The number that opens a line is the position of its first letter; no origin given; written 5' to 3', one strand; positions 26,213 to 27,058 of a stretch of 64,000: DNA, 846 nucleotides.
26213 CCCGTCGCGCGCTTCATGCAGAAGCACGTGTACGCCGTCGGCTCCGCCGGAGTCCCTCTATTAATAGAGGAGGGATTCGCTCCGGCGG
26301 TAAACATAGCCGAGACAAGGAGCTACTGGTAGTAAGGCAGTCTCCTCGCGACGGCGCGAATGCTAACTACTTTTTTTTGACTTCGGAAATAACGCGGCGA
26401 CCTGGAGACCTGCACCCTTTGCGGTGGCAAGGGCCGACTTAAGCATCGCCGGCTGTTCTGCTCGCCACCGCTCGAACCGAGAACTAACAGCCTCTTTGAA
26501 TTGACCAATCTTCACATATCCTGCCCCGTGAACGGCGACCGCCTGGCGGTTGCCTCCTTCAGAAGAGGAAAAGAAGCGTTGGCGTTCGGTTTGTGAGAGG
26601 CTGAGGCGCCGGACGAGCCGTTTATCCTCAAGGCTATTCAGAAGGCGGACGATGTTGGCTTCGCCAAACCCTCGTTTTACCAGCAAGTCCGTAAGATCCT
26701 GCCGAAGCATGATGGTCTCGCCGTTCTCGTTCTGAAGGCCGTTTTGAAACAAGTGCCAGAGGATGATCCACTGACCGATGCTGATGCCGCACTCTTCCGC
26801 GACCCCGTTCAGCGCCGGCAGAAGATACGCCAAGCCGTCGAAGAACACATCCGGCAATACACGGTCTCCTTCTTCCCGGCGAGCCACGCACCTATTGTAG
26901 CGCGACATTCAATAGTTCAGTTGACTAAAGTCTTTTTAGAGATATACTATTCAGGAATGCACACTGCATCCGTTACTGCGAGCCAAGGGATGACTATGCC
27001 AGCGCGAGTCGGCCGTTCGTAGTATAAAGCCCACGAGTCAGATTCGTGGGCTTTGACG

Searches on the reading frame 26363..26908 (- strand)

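Call 22: search_protein_families(library=pfam, proteins=[window:26363-26908:-], max_evalue=0.1)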
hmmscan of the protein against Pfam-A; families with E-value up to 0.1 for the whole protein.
window:26363-26908:- (181 aa): 1 family
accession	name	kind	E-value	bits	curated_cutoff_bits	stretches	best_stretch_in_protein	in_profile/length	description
PF22381.2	Staph_reg_Sar_Rot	-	0.044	14.3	27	1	37-112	7-71/85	Transcriptional regulator SarA/Rot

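Call 23: search_protein_families(library=ncbifam, proteins=[window:26363-26908:-], max_evalue=0.1)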
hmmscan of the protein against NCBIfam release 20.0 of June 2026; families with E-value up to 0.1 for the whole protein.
window:26363-26908:- (181 aa): 0 families
